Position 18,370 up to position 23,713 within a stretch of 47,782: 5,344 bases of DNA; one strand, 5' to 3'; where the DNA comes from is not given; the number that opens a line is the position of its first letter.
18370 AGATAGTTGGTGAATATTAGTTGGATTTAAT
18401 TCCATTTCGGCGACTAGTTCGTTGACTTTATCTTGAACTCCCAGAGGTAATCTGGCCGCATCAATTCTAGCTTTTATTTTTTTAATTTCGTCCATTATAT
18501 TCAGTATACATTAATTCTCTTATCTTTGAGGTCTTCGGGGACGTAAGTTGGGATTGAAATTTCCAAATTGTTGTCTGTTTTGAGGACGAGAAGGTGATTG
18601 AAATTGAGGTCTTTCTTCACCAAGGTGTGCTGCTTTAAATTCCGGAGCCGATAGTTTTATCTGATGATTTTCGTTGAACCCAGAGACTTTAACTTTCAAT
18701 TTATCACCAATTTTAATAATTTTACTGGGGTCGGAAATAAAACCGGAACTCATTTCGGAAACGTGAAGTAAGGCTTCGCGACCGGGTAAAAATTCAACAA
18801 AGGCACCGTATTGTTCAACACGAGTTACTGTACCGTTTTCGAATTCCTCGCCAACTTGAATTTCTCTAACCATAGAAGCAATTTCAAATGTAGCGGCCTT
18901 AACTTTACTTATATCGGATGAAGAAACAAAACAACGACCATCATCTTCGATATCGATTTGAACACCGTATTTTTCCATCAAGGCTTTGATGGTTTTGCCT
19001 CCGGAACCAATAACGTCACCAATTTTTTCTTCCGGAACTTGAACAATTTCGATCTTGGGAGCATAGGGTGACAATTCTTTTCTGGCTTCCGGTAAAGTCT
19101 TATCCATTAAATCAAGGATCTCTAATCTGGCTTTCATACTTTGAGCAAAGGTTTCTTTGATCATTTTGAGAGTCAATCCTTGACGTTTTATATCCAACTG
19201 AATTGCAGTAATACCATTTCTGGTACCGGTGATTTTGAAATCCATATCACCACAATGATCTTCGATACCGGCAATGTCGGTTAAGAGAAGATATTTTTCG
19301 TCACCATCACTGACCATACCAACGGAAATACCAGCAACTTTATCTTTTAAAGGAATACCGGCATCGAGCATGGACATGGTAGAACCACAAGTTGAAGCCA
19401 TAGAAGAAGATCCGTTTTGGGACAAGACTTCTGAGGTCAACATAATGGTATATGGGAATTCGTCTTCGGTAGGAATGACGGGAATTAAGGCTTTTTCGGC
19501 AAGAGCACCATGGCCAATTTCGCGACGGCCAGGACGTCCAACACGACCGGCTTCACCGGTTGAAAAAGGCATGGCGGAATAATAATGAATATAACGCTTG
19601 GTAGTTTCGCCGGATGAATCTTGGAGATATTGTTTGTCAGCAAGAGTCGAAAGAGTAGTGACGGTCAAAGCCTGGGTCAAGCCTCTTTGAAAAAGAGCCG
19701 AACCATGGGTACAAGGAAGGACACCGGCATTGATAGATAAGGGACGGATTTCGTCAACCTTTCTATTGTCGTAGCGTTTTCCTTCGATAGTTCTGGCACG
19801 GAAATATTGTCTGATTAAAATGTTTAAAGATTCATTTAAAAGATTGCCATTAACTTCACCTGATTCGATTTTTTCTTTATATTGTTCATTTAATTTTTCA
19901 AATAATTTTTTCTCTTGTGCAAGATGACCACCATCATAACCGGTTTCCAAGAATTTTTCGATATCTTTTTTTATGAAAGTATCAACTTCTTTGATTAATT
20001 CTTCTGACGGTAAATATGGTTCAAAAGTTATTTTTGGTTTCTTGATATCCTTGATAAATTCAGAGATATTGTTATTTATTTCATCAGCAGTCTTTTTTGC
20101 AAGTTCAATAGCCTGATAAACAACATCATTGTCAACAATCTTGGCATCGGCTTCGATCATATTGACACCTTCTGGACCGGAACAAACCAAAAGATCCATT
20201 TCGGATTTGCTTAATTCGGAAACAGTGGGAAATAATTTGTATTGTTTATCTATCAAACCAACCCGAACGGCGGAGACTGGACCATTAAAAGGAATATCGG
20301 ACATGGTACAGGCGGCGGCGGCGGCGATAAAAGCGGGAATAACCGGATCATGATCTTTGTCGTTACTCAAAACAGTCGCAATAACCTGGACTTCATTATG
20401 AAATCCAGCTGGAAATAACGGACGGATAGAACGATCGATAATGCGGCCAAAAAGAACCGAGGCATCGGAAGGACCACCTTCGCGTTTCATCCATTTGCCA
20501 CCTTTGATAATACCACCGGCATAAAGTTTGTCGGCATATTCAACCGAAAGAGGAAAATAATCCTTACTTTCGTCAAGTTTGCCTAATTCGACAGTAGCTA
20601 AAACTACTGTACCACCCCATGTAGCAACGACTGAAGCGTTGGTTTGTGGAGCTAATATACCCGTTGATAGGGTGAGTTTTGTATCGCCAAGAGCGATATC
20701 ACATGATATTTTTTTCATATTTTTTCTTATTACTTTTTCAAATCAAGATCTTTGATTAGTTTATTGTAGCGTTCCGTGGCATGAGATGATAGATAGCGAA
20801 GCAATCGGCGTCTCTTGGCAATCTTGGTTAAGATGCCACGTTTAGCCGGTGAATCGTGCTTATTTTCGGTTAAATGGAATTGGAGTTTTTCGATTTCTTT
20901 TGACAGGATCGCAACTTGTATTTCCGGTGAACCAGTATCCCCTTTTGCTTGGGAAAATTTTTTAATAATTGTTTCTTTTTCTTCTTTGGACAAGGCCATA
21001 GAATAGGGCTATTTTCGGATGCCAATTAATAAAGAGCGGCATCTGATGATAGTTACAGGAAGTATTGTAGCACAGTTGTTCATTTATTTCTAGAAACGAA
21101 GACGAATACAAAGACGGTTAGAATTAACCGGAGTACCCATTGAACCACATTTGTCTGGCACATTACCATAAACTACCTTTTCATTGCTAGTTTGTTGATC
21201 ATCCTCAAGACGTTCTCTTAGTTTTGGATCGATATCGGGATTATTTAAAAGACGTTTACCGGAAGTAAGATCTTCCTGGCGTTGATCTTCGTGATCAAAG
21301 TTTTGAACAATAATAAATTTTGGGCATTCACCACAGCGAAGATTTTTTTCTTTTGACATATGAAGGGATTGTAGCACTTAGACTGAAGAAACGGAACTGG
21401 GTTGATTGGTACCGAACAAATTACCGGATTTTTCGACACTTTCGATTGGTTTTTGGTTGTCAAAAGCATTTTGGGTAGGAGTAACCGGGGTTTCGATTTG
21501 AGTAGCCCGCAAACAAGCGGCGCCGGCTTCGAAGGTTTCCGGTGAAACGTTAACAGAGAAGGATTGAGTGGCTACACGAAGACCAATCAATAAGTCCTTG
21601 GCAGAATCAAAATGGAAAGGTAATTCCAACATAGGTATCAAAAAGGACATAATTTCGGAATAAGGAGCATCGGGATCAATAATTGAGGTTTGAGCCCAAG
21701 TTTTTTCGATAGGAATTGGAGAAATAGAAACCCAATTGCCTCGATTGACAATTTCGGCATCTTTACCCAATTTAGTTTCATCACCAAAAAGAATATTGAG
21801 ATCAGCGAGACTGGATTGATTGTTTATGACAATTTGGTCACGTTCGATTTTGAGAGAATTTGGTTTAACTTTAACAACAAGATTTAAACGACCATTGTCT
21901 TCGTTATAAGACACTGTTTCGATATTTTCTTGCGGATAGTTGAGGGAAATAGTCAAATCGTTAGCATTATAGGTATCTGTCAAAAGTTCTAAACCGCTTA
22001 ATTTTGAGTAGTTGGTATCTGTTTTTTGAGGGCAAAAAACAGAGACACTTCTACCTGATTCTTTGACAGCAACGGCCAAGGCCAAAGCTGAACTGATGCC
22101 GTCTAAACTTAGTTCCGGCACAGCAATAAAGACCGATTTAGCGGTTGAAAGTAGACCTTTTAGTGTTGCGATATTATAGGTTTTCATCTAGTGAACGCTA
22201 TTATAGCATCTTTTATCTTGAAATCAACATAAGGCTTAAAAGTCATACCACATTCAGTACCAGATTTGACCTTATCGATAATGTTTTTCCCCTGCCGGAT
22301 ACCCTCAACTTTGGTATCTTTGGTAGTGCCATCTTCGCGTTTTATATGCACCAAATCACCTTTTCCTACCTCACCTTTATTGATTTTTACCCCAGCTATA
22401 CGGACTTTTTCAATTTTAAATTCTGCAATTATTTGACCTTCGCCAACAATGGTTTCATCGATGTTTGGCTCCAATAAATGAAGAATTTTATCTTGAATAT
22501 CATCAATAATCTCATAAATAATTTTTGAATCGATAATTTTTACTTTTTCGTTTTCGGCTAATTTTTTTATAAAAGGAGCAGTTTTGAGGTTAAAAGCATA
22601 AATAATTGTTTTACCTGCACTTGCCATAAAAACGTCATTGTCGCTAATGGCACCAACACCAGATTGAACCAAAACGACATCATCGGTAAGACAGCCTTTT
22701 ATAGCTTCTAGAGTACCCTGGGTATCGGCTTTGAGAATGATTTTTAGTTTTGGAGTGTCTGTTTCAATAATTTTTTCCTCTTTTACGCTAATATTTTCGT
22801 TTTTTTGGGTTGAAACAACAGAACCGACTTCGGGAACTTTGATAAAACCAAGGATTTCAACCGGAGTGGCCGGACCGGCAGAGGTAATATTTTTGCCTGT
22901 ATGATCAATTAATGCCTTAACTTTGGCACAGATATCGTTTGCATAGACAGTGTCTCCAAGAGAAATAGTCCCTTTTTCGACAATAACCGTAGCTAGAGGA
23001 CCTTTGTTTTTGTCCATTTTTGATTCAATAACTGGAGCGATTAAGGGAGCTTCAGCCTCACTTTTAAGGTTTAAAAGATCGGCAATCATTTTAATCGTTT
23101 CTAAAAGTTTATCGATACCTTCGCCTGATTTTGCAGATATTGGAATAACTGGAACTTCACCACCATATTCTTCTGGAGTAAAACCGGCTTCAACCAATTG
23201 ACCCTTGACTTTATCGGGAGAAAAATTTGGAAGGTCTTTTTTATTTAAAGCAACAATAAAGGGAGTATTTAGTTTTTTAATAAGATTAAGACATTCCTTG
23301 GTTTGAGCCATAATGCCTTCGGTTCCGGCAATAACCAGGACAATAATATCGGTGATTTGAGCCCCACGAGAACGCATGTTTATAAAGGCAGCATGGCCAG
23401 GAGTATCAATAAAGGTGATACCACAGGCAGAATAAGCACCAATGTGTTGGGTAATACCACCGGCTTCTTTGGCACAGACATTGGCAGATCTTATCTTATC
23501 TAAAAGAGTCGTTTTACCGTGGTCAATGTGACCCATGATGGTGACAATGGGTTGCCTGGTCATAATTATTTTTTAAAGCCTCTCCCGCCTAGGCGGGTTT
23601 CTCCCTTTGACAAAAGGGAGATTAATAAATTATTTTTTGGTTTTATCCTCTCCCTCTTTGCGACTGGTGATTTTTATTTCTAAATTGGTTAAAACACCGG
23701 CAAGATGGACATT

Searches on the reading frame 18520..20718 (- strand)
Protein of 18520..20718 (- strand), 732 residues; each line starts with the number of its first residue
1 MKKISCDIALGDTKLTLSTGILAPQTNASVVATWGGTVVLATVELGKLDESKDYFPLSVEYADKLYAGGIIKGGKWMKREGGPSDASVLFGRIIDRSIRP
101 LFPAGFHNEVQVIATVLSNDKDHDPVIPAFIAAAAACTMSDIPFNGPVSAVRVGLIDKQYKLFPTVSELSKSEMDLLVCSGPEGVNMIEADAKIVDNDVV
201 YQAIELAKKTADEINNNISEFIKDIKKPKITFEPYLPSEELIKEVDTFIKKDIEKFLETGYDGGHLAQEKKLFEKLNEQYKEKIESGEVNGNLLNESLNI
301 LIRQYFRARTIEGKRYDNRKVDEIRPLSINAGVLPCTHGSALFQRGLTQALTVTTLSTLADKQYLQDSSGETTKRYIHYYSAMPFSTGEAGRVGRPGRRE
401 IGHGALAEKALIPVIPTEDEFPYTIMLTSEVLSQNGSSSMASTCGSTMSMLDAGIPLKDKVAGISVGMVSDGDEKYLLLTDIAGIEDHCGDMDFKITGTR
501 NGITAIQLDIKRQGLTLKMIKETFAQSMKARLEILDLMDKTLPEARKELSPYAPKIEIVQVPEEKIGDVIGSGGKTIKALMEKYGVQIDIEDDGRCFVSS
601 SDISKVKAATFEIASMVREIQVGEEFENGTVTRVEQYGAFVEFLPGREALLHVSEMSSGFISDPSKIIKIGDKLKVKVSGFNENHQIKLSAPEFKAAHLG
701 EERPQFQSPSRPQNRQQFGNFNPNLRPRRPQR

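Call 49: search_protein_families(library=pfam, proteins=[window:18520-20718:-], max_evalue=0.0001)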
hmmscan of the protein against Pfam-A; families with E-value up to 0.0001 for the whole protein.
window:18520-20718:- (732 aa): 4 families
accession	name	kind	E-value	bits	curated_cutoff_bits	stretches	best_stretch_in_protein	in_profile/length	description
PF01138.27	RNase_PH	-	4.5e-44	150.5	25.5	2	323-456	1-130/130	3' exoribonuclease family, domain 1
PF00575.29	S1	-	1.8e-15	57.5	22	1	621-690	3-72/74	S1 RNA binding domain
PF03725.20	RNase_PH_C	-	1.5e-14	54.1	20.8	1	146-209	1-66/67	3' exoribonuclease family, domain 2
PF00013.35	KH_1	-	5.7e-11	42.5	21.5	1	557-613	2-64/66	KH domain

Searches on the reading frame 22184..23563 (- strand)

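Call 49: search_protein_families(library=pfam, proteins=[window:22184-23563:-], max_evalue=0.0001)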
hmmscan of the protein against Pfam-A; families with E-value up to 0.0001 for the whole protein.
window:22184-23563:- (459 aa): 5 families
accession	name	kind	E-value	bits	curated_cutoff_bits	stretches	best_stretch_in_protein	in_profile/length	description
PF00009.33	GTP_EFTU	-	1.9e-35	122.6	26.5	2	36-158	54-183/188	Elongation factor Tu GTP binding domain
PF11987.13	IF-2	-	6.9e-25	87.7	27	1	253-357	7-117/117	Translation-initiation factor 2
PF22042.2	EF-G_D2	-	5.1e-18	65.4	27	1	176-251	4-82/84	Elongation factor G domain 2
PF01926.29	MMR_HSR1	-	3.4e-09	37.2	21.9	1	7-108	2-113/113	50S ribosome-binding GTPase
PF03144.31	GTP_EFTU_D2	-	1.6e-05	25.7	30.3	0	388-440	2-56/73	Elongation factor Tu domain 2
